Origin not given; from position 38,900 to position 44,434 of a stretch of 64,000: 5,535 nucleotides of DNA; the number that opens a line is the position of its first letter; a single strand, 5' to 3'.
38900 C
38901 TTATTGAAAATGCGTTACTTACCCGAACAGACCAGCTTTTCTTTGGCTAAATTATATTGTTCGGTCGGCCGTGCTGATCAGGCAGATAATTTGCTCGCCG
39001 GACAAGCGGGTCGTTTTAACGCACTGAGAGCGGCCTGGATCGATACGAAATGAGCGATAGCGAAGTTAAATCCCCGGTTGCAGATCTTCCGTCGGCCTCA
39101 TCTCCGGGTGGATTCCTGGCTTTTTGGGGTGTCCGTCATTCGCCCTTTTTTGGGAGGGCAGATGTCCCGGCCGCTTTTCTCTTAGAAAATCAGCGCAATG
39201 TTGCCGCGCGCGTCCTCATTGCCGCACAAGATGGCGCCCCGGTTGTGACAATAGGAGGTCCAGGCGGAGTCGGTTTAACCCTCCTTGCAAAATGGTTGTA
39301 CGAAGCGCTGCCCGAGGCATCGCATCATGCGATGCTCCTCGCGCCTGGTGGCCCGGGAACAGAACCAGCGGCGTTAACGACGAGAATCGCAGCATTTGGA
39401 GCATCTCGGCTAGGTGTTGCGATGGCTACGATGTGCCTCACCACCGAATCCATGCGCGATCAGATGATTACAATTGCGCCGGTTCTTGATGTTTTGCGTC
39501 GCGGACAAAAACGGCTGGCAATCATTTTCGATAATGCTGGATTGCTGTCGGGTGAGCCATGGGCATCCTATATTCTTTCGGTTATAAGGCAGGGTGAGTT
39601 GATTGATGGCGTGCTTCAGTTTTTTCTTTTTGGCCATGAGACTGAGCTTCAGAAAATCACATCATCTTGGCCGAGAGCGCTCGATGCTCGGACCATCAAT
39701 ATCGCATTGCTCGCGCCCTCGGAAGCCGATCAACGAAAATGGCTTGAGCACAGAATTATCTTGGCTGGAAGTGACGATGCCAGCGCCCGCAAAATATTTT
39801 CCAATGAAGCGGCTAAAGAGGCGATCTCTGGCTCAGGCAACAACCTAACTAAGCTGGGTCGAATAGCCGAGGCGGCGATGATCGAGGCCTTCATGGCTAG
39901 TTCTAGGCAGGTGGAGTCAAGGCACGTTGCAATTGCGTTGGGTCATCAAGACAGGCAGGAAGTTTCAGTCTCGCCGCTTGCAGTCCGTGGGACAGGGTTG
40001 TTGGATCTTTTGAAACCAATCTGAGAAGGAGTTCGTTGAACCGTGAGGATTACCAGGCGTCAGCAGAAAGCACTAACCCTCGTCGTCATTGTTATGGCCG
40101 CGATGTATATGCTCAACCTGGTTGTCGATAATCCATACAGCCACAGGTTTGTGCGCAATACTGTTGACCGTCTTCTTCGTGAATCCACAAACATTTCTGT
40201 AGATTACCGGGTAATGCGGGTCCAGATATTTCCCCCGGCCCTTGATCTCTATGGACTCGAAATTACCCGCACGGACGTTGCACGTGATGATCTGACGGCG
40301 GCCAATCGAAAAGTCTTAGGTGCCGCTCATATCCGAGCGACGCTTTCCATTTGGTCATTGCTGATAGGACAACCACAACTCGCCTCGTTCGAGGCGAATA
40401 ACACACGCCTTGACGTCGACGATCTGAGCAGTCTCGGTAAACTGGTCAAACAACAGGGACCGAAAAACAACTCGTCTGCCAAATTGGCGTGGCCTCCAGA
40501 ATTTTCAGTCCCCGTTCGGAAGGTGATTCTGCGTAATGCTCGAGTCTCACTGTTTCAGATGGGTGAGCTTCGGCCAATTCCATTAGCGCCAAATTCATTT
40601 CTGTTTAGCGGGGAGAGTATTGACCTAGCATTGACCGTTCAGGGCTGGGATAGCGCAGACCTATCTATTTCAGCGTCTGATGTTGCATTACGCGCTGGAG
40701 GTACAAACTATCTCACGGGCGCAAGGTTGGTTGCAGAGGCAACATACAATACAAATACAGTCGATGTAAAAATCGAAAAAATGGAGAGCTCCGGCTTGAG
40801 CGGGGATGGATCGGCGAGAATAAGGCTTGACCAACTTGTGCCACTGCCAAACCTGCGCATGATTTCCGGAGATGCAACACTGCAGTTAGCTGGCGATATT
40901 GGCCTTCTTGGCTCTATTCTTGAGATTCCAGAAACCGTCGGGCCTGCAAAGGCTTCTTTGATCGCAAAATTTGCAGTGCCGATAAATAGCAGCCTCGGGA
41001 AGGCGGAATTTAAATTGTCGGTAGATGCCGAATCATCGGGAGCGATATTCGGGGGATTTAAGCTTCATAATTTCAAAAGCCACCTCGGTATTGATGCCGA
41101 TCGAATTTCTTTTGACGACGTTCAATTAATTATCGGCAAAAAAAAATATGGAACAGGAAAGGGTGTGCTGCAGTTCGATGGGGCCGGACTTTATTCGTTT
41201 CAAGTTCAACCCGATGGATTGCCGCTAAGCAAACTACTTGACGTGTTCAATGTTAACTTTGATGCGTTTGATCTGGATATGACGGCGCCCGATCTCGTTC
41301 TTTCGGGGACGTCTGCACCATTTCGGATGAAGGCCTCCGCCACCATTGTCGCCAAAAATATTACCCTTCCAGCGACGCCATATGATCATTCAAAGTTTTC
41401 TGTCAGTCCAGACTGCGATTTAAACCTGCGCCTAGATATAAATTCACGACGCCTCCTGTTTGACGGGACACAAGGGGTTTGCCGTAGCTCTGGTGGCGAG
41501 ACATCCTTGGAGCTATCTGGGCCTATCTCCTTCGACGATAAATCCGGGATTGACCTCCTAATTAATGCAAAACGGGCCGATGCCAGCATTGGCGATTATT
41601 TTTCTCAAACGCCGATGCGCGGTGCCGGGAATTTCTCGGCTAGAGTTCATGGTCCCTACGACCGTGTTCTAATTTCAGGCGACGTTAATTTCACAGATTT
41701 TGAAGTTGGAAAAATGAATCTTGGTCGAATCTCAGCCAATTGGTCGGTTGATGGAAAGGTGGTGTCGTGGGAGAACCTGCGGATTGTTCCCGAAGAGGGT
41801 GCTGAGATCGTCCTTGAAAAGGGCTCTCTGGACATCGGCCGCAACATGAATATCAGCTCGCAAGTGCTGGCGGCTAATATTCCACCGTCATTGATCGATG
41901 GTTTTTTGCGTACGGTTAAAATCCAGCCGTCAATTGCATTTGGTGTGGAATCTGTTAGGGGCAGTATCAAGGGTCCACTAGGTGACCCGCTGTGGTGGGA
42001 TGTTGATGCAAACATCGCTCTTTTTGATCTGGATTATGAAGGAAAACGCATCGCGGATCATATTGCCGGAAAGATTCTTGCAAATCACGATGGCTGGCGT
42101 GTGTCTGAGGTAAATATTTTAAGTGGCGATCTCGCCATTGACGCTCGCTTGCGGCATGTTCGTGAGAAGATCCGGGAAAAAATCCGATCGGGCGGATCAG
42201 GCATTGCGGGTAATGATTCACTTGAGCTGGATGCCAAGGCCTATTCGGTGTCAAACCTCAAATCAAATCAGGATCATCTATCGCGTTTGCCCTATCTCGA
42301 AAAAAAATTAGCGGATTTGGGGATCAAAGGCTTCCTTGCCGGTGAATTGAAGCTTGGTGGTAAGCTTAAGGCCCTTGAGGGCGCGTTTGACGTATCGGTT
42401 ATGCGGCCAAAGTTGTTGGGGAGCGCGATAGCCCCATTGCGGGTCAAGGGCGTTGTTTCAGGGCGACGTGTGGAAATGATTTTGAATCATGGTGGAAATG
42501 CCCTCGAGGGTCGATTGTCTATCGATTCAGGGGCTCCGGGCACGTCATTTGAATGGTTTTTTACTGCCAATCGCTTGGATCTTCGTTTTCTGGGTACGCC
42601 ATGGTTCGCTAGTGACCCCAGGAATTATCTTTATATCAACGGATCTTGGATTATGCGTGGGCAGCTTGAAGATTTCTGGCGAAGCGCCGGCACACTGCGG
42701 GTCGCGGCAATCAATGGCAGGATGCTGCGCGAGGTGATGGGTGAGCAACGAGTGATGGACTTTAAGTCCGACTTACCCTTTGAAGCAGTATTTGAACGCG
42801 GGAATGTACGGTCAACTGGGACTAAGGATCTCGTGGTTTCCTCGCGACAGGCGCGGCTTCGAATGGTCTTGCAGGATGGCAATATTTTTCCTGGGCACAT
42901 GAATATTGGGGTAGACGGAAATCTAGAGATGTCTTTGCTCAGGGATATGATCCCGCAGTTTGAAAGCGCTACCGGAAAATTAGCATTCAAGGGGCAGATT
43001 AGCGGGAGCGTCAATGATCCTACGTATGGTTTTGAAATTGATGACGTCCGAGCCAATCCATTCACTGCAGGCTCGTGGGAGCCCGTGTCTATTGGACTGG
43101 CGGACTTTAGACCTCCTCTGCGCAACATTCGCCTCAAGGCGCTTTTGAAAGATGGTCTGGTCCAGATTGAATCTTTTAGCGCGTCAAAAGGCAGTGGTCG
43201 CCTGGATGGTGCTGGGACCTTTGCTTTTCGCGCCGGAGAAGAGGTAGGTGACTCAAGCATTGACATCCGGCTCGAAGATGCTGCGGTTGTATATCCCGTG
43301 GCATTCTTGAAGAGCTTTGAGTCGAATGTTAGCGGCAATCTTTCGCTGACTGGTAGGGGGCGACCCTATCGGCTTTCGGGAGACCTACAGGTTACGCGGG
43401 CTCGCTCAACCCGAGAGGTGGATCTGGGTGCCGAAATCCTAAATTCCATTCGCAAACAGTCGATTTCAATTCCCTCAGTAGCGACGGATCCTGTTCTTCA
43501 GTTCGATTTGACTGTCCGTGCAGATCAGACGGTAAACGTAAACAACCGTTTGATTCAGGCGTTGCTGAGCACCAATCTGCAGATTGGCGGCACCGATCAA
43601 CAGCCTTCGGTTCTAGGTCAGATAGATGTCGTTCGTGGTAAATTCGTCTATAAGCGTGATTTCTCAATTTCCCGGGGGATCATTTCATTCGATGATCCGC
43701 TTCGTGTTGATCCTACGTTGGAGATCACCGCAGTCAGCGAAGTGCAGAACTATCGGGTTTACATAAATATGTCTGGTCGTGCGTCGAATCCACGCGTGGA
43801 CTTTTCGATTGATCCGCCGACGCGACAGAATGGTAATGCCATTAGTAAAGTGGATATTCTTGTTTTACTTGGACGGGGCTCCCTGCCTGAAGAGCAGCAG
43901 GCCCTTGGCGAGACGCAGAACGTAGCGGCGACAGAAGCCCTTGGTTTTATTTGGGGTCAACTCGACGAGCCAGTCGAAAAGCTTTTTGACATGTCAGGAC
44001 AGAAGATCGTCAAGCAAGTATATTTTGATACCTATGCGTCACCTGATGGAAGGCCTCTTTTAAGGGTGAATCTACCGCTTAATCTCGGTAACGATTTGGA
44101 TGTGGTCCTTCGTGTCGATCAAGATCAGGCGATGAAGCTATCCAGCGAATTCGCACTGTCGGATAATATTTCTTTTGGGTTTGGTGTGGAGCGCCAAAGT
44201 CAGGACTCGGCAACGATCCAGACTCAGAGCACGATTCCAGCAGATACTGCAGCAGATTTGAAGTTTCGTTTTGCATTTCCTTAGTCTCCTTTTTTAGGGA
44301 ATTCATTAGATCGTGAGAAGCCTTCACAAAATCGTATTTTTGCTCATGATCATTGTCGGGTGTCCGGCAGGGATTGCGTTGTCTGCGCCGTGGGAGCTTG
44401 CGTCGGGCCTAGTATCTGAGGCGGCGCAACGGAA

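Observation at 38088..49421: Operon-like cluster wrapping TamB and a giant Omp85 in three uncharacterised cytoplasmic-type proteins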

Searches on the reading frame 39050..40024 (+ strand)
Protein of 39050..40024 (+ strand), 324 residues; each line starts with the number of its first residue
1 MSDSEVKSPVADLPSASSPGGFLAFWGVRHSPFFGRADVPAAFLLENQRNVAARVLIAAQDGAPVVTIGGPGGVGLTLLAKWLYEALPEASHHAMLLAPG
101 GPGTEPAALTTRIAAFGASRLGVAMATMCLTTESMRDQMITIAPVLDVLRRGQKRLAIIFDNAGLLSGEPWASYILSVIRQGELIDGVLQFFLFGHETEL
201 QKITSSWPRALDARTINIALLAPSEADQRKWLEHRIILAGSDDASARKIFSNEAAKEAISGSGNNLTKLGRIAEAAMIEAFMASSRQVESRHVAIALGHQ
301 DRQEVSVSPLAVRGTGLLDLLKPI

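Call 3: search_protein_families(library=pfam, proteins=[window:39050-40024:+], max_evalue=0.01)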
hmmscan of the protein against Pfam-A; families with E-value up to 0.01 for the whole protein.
window:39050-40024:+ (324 aa): 1 family
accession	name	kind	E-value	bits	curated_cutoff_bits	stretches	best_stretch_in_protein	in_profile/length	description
PF13401.12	AAA_22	-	0.00028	21.7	27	1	62-203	4-129/130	AAA domain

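Call 12: search_protein_families(library=ncbifam, proteins=[window:39050-40024:+], max_evalue=0.1)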
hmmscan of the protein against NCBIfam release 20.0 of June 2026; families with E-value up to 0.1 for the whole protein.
window:39050-40024:+ (324 aa): 0 families

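Call 13: search_protein_families(library=padloc, proteins=[window:39050-40024:+], max_evalue=0.1)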
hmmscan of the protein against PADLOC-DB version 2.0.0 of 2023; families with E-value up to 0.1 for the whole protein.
window:39050-40024:+ (324 aa): 0 families

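Call 14: find_homologous_proteins(query=window:39050-40021:+, max_evalue=0.001)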
Query window:39050-40021:+ (324 aa): 13 proteins with E <= 0.001 among 8000 candidates.
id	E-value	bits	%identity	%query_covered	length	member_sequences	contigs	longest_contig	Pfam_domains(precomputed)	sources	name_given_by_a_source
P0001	6.2e-204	694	99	100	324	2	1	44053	-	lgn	-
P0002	1.3e-126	440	64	100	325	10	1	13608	-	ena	-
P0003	1.2e-124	433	63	100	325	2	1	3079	-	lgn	-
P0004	1.5e-118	413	61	99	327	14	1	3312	-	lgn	-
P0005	1.3e-105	371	54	100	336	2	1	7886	-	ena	-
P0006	4.6e-105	369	56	97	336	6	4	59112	-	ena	-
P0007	5.7e-105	369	55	94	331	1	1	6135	-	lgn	-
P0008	3.2e-101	357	57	94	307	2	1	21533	-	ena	-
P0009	8.3e-101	355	55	94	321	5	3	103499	PF13401.13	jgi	jgi:type II secretory pathway predicted ATPase ExeA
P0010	4.9e-100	353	55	94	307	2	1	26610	-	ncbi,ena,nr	ncbi:hypothetical protein EBZ80_08530 [bacterium]|nr:hypothetical protein [bacterium]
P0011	6.5e-83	296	63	71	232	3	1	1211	-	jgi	jgi:hypothetical protein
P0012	1.5e-77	279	48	86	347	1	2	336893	-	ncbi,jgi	jgi:type II secretory pathway predicted ATPase ExeA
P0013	2.4e-68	249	49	76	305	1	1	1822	-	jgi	jgi:hypothetical protein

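Call 15: find_encoding_contigs(protein=P0012, flank=10000, max_places=3)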
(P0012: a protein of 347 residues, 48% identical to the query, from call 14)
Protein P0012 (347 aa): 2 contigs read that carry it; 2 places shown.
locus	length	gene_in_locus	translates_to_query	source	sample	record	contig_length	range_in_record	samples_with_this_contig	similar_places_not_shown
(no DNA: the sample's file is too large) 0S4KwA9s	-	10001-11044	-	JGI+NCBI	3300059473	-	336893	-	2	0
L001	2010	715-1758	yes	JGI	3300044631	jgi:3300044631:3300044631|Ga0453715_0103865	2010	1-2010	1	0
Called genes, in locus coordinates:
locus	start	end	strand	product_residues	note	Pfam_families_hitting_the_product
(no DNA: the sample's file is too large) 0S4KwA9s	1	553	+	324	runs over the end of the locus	-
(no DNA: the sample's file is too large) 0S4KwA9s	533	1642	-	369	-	-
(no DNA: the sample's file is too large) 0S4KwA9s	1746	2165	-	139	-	-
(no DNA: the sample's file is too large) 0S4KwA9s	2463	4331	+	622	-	PF20695:UbiD_N, PF01977:UbiD, PF20696:UbiD_C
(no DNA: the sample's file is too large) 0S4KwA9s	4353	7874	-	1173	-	PF02574:S-methyl_trans, PF00809:Pterin_bind, PF02607:B12-binding_2, PF02310:B12-binding, PF02965:Met_synt_B12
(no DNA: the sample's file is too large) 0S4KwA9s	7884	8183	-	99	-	PF00111:Fer2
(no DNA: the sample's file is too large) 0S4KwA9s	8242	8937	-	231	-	PF02545:Maf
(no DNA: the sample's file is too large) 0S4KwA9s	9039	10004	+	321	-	-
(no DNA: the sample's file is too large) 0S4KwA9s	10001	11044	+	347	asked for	-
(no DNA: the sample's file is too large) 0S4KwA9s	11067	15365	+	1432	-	PF04357:TamB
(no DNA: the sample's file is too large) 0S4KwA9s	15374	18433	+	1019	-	PF07244:POTRA, PF01103:Omp85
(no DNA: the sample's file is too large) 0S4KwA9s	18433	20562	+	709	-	PF13646:HEAT_2 (weak)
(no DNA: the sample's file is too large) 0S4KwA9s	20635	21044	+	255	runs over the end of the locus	PF00106:adh_short, PF08659:KR, PF13561:adh_short_C2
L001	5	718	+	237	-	-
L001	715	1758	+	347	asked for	-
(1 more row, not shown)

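Call 16: find_encoding_contigs(protein=P0009, flank=10000, max_places=3)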
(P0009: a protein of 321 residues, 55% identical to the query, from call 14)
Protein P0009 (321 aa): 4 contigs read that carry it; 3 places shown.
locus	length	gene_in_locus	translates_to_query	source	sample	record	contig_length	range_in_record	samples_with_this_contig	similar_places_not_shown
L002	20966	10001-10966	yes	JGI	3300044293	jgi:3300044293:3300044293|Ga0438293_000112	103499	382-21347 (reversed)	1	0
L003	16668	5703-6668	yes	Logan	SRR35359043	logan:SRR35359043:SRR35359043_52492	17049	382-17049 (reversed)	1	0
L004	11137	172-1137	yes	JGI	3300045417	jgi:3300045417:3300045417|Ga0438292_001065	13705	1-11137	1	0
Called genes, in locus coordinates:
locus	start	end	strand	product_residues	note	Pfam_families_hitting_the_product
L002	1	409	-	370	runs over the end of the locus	-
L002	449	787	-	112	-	-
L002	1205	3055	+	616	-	PF20695:UbiD_N, PF01977:UbiD, PF20696:UbiD_C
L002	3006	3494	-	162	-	-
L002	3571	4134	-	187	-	-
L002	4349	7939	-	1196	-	PF02574:S-methyl_trans, PF00809:Pterin_bind, PF02607:B12-binding_2, PF02310:B12-binding, PF02965:Met_synt_B12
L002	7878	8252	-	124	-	PF00111:Fer2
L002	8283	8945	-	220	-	PF02545:Maf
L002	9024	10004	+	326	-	-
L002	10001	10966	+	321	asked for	PF13401:AAA_22 (faint)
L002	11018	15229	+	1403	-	PF04357:TamB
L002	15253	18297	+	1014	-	PF07244:POTRA, PF01103:Omp85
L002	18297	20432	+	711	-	-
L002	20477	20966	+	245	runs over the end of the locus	PF00106:adh_short, PF08659:KR, PF13561:adh_short_C2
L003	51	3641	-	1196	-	PF02574:S-methyl_trans, PF00809:Pterin_bind, PF02607:B12-binding_2, PF02310:B12-binding, PF02965:Met_synt_B12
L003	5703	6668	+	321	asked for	PF13401:AAA_22 (faint)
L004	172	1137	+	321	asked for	PF13401:AAA_22 (faint)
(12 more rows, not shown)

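Call 19: find_related_loci(query=A1, collection=genome_contigs, flank=10000)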
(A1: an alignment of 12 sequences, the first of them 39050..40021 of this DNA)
Query A1 (324 aa) in genome_contigs; peptide patterns used: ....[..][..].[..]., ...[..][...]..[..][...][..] (x = any residue, [..] = any of these).
103 stretches matched a pattern; 7 encode a relative of the query (tblastn E <= 1e-3); 6 distinct loci.
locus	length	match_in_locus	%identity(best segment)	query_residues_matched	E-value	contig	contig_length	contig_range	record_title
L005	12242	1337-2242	57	21-323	8e-109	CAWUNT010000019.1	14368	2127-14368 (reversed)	MAG: uncultured bacterium isolate SRR1522973_binner13_6_1705335406 genome assembly, contig: ERZ11849543.966, whole genom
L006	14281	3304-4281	56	12-324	6e-108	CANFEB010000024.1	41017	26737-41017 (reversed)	MAG: Oligoflexales bacterium isolate CH-Jul18-22 genome assembly, contig: CH-Jul18-C1153, whole genome shotgun sequence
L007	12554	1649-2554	55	21-323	7e-108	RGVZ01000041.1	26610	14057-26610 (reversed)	MAG: bacterium isolate WB9_2_064 contig_100_40, whole genome shotgun sequence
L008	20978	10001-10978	61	3-324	7e-124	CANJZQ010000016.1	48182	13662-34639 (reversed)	MAG: Oligoflexales bacterium isolate RH-26jul17-204 genome assembly, contig: RH-26jul17-C1788, whole genome shotgun sequ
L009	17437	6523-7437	45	8-314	2e-83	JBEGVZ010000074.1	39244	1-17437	MAG: Pseudomonadota bacterium isolate riogrande_2019_sw_WHONDRS-S19S_0066_B_bin.54 scaffold_29060, whole genome shotgun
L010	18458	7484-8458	64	1-324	1e-133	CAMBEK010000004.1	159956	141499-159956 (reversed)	MAG: Pseudobacteriovorax antillogorgiicola isolate MsH-30jul19-155 genome assembly, contig: MsH-30jul19-C91, whole genom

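Call 28: search_solved_structures(query=A1, max_evalue=1)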
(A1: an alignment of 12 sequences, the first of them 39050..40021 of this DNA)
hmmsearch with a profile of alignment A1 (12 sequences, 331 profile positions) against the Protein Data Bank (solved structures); distinct sequences matched with E-value up to 1: 8.
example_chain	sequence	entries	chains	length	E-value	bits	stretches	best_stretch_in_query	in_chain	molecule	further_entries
3upu_A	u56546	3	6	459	7.4e-05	25.2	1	39-123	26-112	ATP-dependent DNA helicase dda | Dda helicase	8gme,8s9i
6c2u_A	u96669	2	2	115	0.057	15.7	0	43-81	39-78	phosphate-loop protein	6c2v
1e9f_A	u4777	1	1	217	0.3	13.3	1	53-93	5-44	THYMIDYLATE KINASE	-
7yq0_A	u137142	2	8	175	0.3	13.3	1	59-87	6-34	Adenylyl-sulfate kinase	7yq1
9vcb_A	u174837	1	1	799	0.34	13.1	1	119-169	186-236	DNA internalization-related competence protein ComEC/Rec2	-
9vcf_A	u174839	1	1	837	0.36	13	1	119-169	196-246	DNA internalization-related competence protein ComEC/Rec2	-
8vam_A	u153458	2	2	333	0.48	12.6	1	197-230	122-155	DNA polymerase III subunit delta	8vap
1jqj_C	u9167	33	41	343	0.51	12.6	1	198-230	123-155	DNA polymerase III, delta subunit | DNA polymerase III subunit delta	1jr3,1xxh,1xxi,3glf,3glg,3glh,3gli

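Call 52: search_protein_families(library=pfam, proteins=[window:39050-40021:+], max_evalue=10)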
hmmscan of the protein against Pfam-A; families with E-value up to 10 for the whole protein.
window:39050-40021:+ (324 aa): 3 families
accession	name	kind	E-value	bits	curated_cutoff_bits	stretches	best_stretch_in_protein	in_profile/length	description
PF13401.12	AAA_22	-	0.00028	21.7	27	1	62-203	4-129/130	AAA domain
PF01078.27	Mg_chelatase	-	0.07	13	20.3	1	52-96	11-55/207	Magnesium chelatase, subunit ChlI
PF13191.12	AAA_16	-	0.073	14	32.6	1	57-102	17-68/167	AAA ATPase domain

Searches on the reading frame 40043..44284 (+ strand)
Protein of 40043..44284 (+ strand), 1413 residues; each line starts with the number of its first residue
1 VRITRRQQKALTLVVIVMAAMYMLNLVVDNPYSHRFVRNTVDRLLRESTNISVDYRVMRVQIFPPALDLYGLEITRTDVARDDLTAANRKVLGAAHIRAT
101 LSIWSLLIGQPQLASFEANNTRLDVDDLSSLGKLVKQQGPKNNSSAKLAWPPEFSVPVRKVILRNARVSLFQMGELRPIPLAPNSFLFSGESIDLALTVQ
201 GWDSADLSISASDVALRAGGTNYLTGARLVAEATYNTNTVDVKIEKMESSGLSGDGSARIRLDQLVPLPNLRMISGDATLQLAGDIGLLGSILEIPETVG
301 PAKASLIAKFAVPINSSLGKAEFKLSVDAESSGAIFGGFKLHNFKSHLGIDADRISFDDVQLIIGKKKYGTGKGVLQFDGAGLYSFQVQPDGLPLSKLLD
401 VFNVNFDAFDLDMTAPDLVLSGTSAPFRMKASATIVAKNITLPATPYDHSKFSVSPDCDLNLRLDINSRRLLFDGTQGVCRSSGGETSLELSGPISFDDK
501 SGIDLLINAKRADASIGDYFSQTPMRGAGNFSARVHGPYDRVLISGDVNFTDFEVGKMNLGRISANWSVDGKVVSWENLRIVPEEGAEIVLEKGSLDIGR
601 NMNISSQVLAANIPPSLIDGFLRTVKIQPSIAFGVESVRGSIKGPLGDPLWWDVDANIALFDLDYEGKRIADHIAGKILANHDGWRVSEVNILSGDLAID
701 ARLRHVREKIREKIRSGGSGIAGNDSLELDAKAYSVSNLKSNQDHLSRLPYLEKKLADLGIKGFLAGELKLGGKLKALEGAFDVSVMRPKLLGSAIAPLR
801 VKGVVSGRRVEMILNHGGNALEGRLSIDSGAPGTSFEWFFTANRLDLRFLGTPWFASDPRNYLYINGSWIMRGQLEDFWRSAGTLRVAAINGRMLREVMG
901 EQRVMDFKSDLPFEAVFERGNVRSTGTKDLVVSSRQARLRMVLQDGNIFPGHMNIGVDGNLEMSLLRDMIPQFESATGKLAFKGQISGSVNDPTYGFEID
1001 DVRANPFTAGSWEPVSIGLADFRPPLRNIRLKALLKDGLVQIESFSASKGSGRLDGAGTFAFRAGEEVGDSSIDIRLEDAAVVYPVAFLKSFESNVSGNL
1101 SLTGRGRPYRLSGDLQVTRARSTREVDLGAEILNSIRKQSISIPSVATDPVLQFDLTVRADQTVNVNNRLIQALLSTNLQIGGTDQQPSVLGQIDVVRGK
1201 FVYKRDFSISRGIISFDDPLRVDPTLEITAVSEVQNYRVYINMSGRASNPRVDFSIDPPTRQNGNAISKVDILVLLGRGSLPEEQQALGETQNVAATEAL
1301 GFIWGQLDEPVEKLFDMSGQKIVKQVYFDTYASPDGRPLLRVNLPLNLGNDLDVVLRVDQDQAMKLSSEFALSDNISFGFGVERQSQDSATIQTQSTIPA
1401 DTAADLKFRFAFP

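Call 3: search_protein_families(library=pfam, proteins=[window:40043-44284:+], max_evalue=0.01)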
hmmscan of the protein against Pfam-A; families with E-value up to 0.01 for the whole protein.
window:40043-44284:+ (1413 aa): 2 families
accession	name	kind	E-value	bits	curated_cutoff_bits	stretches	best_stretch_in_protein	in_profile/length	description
PF04357.19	TamB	-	1e-33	117.6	22.4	1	1045-1412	3-381/381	TamB, inner membrane protein subunit of TAM complex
PF13116.12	YhdP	-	0.0019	16.6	46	0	38-171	40-155/1224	YhdP protein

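Call 12: search_protein_families(library=ncbifam, proteins=[window:40043-44284:+], max_evalue=0.1)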
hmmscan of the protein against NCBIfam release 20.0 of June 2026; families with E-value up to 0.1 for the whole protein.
window:40043-44284:+ (1413 aa): 1 family
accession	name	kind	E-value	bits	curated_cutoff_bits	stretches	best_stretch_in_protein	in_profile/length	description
NF047952.2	ATportTamB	equivalog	3.2e-06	25.3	825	1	960-1268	823-1125/1240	autotransporter assembly complex protein TamB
